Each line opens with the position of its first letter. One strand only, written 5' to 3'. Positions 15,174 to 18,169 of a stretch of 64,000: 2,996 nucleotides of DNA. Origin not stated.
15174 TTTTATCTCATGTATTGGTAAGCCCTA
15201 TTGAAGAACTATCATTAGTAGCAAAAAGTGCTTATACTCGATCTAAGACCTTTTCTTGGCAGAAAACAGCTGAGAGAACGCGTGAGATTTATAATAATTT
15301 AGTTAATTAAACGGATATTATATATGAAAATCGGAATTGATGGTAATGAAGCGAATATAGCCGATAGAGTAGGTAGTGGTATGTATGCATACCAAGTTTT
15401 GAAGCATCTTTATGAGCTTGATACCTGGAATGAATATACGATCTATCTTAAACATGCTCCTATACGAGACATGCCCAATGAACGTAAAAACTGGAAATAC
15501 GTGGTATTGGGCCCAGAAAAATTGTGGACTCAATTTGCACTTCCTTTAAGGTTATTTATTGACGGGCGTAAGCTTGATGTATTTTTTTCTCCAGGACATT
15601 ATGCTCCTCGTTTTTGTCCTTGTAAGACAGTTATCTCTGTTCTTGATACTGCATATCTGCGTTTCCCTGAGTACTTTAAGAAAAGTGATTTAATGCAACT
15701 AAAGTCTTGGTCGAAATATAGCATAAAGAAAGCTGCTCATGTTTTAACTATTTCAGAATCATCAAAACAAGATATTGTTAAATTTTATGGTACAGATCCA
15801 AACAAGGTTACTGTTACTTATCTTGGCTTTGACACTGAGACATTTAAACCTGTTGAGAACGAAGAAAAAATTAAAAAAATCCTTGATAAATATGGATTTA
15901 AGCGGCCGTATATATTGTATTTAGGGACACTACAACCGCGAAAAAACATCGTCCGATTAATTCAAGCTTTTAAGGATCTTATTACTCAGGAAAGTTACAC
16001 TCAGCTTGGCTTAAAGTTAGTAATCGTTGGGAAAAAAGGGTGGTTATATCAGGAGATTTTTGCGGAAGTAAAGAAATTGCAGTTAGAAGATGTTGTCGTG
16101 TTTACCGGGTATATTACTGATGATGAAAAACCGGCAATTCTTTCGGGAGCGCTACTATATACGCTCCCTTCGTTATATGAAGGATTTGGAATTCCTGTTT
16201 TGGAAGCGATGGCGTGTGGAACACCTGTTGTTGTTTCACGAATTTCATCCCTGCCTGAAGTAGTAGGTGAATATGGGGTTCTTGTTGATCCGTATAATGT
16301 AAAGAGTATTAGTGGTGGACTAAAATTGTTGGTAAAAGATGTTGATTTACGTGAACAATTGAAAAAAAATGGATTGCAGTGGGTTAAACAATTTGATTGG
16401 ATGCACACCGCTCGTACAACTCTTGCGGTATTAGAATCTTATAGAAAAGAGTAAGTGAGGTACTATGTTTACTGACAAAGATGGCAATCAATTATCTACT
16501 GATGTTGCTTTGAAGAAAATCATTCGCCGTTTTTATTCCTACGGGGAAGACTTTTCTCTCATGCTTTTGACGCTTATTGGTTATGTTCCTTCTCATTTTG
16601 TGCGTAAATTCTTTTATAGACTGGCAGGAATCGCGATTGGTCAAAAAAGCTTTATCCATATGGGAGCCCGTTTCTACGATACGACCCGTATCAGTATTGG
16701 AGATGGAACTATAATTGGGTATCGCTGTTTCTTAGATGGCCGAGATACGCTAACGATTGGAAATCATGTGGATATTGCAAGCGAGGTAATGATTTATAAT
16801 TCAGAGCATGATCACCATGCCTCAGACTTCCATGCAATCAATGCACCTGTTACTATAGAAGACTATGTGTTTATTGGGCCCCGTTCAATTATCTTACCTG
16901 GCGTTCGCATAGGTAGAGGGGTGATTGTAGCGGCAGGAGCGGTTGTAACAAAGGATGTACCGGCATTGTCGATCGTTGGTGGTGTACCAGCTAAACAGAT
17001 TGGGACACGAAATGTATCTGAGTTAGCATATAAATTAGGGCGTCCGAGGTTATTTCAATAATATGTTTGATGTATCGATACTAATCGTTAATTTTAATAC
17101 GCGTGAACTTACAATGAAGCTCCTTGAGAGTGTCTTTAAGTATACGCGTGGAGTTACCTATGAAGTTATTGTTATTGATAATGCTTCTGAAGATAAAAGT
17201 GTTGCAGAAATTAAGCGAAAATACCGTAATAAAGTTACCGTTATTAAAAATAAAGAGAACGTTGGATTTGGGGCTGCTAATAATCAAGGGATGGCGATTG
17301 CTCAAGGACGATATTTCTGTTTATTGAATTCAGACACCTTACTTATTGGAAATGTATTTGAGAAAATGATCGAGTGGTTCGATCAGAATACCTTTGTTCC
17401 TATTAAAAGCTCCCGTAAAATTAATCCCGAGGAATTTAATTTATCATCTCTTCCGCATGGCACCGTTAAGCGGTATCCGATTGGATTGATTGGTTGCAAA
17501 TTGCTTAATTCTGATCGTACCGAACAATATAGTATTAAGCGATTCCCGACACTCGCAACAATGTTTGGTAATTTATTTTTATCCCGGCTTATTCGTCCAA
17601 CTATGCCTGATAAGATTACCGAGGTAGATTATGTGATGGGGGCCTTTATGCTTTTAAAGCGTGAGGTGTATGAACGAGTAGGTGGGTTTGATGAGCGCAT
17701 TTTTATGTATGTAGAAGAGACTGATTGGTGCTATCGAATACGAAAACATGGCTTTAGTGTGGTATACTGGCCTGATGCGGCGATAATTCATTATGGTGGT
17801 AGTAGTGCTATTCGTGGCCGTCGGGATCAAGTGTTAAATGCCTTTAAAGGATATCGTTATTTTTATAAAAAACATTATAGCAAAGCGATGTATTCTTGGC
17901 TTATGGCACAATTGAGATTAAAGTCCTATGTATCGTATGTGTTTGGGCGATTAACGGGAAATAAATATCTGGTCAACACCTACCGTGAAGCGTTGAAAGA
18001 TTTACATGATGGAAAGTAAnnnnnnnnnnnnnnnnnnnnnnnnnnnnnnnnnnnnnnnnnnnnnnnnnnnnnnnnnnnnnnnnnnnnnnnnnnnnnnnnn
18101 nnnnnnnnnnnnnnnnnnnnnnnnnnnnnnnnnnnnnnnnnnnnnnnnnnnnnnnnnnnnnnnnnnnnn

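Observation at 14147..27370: Candidate protein or surface-polymer O-glycosylation locus: Wzy_C/PglL-like ligase, two GT-C mannosyltransferase-like proteins, seven GT2/GT4 enzymes, an acetyltransferase, and an adjacent Thr/Pro-rich mucin-like membrane protein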

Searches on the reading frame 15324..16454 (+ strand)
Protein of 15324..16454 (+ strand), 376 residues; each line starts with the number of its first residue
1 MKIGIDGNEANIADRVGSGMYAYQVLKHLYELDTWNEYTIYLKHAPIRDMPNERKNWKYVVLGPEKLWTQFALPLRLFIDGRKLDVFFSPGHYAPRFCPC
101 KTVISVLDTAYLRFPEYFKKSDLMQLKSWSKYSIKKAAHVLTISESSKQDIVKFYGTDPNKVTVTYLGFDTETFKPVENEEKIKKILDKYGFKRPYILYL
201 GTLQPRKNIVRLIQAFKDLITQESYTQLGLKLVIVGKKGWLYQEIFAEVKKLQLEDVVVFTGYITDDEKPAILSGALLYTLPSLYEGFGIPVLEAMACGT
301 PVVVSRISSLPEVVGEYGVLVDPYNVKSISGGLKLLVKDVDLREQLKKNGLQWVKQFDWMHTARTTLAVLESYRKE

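Call 3: search_protein_families(library=pfam, proteins=[window:15324-16454:+], max_evalue=0.01)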
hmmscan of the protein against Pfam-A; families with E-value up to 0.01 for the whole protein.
window:15324-16454:+ (376 aa): 5 families
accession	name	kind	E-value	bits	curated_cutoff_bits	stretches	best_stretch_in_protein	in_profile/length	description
PF00534.26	Glycos_transf_1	-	1.3e-40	139.2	26.4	1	191-352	10-171/172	Glycosyl transferases group 1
PF13692.12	Glyco_trans_1_4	-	7.3e-31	107.8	27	1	194-338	1-141/142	Glycosyl transferases group 1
PF20706.3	GT4-conflict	-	3.6e-11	43.1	26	1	161-316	173-322/385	Family 4 Glycosyltransferase in conflict systems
PF13439.12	Glyco_transf_4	-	9.3e-09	36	28.5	1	57-172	46-169/170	Glycosyltransferase Family 4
PF13524.12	Glyco_trans_1_2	-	7.3e-06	26.4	25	1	228-367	12-143/144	Glycosyl transferase-like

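Call 8: search_protein_families(library=ncbifam, proteins=[window:15324-16454:+], max_evalue=0.01)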
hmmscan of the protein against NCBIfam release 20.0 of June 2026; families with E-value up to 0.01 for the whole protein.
window:15324-16454:+ (376 aa): 38 families (the best 25 are shown)
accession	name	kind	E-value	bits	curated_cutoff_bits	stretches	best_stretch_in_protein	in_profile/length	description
TIGR04047.1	MSMEG_0565_glyc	hypoth_equivalog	3.2e-34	118.6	259.85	1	124-369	126-370/373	MSMEG_0565 family glycosyltransferase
TIGR02149.1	glgA_Coryne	subfamily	2.2e-33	115.9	302.4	1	125-371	132-388/391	glycogen synthase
TIGR03449.1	mycothiol_MshA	equivalog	1e-26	93.8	462.5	1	135-370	163-400/406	D-inositol-3-phosphate glycosyltransferase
TIGR03088.1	stp2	hypoth_equivalog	1.4e-25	90.1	409.05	1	141-366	141-366/374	TIGR03088 family PEP-CTERM/XrtA system glycosyltransferase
TIGR03999.1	thiol_BshA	equivalog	1.5e-23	83.3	273.7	1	126-361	134-361/375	N-acetyl-alpha-D-glucosaminyl L-malate synthase BshA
NF041876.1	EPS_EpsE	equivalog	3.2e-23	82.6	400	1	134-363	159-386/389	exopolysaccharide biosynthesis GT4 family glycosyltransferase EpsE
NF038295.1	EPS_HpsP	equivalog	3.2e-23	82.4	550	1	119-370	135-384/388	hormogonium polysaccharide biosynthesis glycosyltransferase HpsP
NF050063.1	ProtGlycPglJ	equivalog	2.1e-22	79.9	500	1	131-368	139-361/363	N-acetylgalactosamine-N,N'-diacetylbacillosaminyl-diphospho-undecaprenol 4-alpha-N-acetylgalactosaminyltransferase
NF041010.1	glycosy_Agl16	equivalog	5.8e-20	71.5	575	1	129-371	126-349/352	glycosylation protein Agl16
TIGR04157.1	glyco_rSAM_CFB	subfamily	2.1e-17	63.2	400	1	130-316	163-341/406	TIGR04157 family glycosyltransferase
NF047684.1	TeichurnBiosyTuaC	equivalog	1.5e-16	60.3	550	1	131-363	159-379/391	teichuronic acid biosynthesis protein TuaC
TIGR04063.1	stp3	hypoth_equivalog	6.4e-16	58.2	442.05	1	131-365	152-387/397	TIGR04063 family PEP-CTERM/XrtA system glycosyltransferase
NF053787.1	GlcN_PG_synth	equivalog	7.9e-16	57.8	480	1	159-365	163-351/361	N-acetylglucosaminyl phosphatidylglycerol synthase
NF053513.1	Gtran_IagA_BgsA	equivalog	3.3e-14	52.6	460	1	114-315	81-275/333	LTA glycolipid anchor biosynthesis glycosyltransferase, IagA/BgsA family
NF038298.1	EPS_HpsO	equivalog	1.3e-13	50.5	575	1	130-354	140-367/388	hormogonium polysaccharide biosynthesis glycosyltransferase HpsO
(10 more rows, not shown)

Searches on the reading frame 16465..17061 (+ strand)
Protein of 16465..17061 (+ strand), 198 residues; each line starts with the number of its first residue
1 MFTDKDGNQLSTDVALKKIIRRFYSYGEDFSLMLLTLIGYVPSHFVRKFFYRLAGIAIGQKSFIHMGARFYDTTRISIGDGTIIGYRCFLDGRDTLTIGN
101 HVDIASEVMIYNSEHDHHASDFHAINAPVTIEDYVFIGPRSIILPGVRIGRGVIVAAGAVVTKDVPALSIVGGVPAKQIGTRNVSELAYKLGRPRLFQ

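Call 3: search_protein_families(library=pfam, proteins=[window:16465-17061:+], max_evalue=0.01)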
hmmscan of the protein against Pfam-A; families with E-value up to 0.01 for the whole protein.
window:16465-17061:+ (198 aa): 3 families
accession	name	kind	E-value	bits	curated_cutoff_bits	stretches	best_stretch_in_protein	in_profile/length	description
PF00132.30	Hexapep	-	1.2e-15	56.8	27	1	129-163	2-36/36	Bacterial transferase hexapeptide (six repeats)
PF14602.12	Hexapep_2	-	2e-12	47.1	27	1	128-163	1-34/34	Hexapeptide repeat of succinyl-transferase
PF25084.1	LbH_EIF2B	-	0.00028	21.3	54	1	75-165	21-97/105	EIF2B subunit epsilon LbH domain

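Call 8: search_protein_families(library=ncbifam, proteins=[window:16465-17061:+], max_evalue=0.01)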
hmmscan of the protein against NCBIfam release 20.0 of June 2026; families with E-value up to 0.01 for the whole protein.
window:16465-17061:+ (198 aa): 44 families (the best 25 are shown)
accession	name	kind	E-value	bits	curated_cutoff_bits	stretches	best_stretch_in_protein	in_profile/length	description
NF007797.0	PRK10502.1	subfamily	1.9e-25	89.6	192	1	42-183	39-180/183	WcaF family extracellular polysaccharide biosynthesis acetyltransferase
TIGR03532.1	DapD_Ac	equivalog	6.3e-20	71.8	231.75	1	56-180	99-212/231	2,3,4,5-tetrahydropyridine-2,6-dicarboxylate N-acetyltransferase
NF038307.1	EPS_acetyl_HpsU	equivalog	1.3e-18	67.2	305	1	43-178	39-174/178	hormogonium polysaccharide biosynthesis acetyltransferase HpsU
NF007499.0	PRK10092.1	equivalog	3.1e-18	66.2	314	1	73-179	71-180/183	maltose O-acetyltransferase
TIGR03570.1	NeuD_NnaD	subfamily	8.9e-17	61.3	160.8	1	75-177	99-202/202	NeuD/PglB/VioB family sugar acetyltransferase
TIGR03308.1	phn_thr-fam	hypoth_equivalog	2.4e-16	60.2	201.65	1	123-191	103-171/204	phosphonate metabolim protein, transferase hexapeptide repeat family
NF058585.1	HptprglPActTf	PfamEq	5e-16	58.7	300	1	129-184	107-162/172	heptaprenylglyceryl phosphate O-acetyltransferase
NF007240.0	PRK09677.1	equivalog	8.9e-16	57.9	243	1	70-185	60-187/192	putative lipopolysaccharide biosynthesis O-acetyl transferase WbbJ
NF007076.0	PRK09527.1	equivalog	2.6e-15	56.4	347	1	57-182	57-185/203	galactoside O-acetyltransferase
TIGR04008.1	WcaF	equivalog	3.9e-15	56.2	326.3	1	46-181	42-177/180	colanic acid biosynthesis acetyltransferase WcaF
NF000311.1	Vat_ABCDEFH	equivalog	2.4e-14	53.4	300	1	125-187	107-169/201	Vat family streptogramin A O-acetyltransferase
NF041874.1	EPS_EpsC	equivalog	3.1e-14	53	150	1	67-180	55-165/168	serine O-acetyltransferase EpsC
NF000490.1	chloram_CatB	equivalog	3.7e-14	52.5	350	1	111-183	91-165/210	type B chloramphenicol O-acetyltransferase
NF033468.1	stregram_VatI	exception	7.4e-14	52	415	1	109-187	91-171/208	streptogramin A O-acetyltransferase Vat(I)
NF000504.1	stregram_VatH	exception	3.4e-13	50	475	1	78-183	61-172/216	streptogramin A O-acetyltransferase Vat(H)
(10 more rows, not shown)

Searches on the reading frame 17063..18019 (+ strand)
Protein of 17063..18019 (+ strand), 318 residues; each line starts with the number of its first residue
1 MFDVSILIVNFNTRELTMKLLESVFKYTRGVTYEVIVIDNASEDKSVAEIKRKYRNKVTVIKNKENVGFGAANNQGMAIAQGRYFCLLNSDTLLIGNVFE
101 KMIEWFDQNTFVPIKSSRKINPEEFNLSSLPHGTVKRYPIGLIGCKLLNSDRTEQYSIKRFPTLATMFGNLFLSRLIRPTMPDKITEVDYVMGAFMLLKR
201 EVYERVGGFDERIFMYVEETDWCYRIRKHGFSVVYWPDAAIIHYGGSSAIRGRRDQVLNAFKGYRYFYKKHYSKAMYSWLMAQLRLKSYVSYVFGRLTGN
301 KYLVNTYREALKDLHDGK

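Call 3: search_protein_families(library=pfam, proteins=[window:17063-18019:+], max_evalue=0.01)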
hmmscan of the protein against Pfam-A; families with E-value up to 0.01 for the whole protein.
window:17063-18019:+ (318 aa): 6 families
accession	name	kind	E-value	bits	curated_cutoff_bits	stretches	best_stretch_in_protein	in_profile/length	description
PF00535.33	Glycos_transf_2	-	7e-22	78.6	23.3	1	5-127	1-125/168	Glycosyl transferase family 2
PF13641.12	Glyco_tranf_2_3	-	9.1e-16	59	27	1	4-248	3-216/230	Glycosyltransferase like family 2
PF10111.15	Glyco_tranf_2_2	-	3.5e-09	37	27.3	1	21-104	20-104/276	Glycosyltransferase like family 2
PF13712.12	Glyco_tranf_2_5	-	5.9e-07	29.9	27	0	140-247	88-193/210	Glycosyltransferase like family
PF13632.12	Glyco_trans_2_3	-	5.5e-05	23.5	27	1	190-265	71-144/198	Glycosyl transferase family group 2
PF02709.20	Glyco_transf_7C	-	0.0033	17.5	23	1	191-237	19-66/78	N-terminal domain of galactosyltransferase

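Call 8: search_protein_families(library=ncbifam, proteins=[window:17063-18019:+], max_evalue=0.01)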
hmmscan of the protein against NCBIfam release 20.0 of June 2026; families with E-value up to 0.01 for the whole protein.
window:17063-18019:+ (318 aa): 20 families
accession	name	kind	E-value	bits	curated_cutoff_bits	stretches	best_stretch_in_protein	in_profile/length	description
TIGR03965.1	mycofact_glyco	equivalog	2e-22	79.7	280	2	3-108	75-181/467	mycofactocin biosynthesis glycosyltransferase MftF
TIGR01556.1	rhamnosyltran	subfamily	4e-18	65.6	200.55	1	19-252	8-209/281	rhamnosyltransferase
NF041875.1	EPS_EpsD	equivalog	8.1e-15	55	370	2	4-104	1-102/325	exopolysaccharide biosynthesis glycosyltransferase EpsD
TIGR03937.1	PgaC_IcaA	equivalog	3.4e-13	49.3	422.3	1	4-110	47-154/407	poly-beta-1,6-N-acetyl-D-glucosamine synthase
NF007482.0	PRK10073.1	equivalog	1.1e-12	47.7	423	1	4-108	8-112/334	glycosyltransferase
NF038299.1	EPS_HpsN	equivalog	3.7e-12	45.8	425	1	4-284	3-260/317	hormogonium polysaccharide biosynthesis glycosyltransferase HpsN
TIGR04283.1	glyco_like_mftF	equivalog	5e-12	45.9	182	1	4-108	1-99/221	TIGR04283 family arsenosugar biosynthesis glycosyltransferase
NF053739.1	GlytfEpsEBac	equivalog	6.9e-11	41.6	450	1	4-110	3-111/265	glycosyltransferase EpsE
NF047683.1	TeichurnBiosyTuaG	equivalog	1e-10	41.7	400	1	4-111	8-116/252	teichuronic acid biosynthesis protein TuaG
NF041394.1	GtaseAglG_Halo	equivalog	7.1e-10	38.6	440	2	4-112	3-113/304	glucosyl-dolichyl phosphate glucuronosyltransferase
NF038302.1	EPS_HpsE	equivalog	4.4e-07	29.2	300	1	3-98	2-103/307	hormogonium polysaccharide biosynthesis glycosyltransferase HpsE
TIGR04009.1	wcaE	equivalog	1.4e-06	27.8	369.2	1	4-95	3-96/248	colanic acid biosynthesis glycosyltransferase WcaE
NF050050.1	ProtGlycPglI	equivalog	8e-06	25.4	500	1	3-106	3-108/306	GalNAc(5)-diNAcBac-PP-undecaprenol beta-1,3-glucosyltransferase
NF007453.0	PRK10018.1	equivalog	1.1e-05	25.3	382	1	4-97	8-102/280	colanic acid biosynthesis glycosyltransferase WcaA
NF050113.1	gal_furan_GlfT1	equivalog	3.2e-05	23.4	330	1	7-80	4-77/290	galactofuranosyltransferase GlfT1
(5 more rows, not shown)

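Call 47: search_solved_structures(query=window:17063-18019:+, max_evalue=0.001)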
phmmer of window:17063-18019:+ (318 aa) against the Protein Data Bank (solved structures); distinct sequences matched with E-value up to 0.001: 11.
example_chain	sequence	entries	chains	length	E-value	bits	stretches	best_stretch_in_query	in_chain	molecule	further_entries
2z87_A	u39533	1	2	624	2.5e-07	33.6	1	4-111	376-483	Chondroitin synthase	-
2z86_A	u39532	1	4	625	2.5e-07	33.6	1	4-111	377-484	Chondroitin synthase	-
9omj_A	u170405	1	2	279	2.6e-07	33.6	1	2-100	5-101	Glycosyltransferase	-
9omm_A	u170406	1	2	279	2.6e-07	33.6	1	2-100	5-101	Glycosyltransferase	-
9omh_A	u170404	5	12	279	2.9e-07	33.4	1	2-101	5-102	Glycosyltransferase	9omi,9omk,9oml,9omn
5mlz_A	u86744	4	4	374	1.4e-06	31.1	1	3-114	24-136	Dolichol monophosphate mannose synthase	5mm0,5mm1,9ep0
5hea_A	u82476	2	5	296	1.7e-05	27.6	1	4-95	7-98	Putative glycosyltransferase (GalT1)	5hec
5tze_C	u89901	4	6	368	6.4e-05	25.7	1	5-107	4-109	Glycosyl transferase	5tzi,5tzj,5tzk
5tz8_A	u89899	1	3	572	0.00014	24.6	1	5-106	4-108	Glycosyl transferase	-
6p61_A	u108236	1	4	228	0.00023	23.9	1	4-95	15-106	Glycosyltransferase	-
3bcv_A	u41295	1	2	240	0.00069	22.3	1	4-107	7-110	Putative glycosyltransferase protein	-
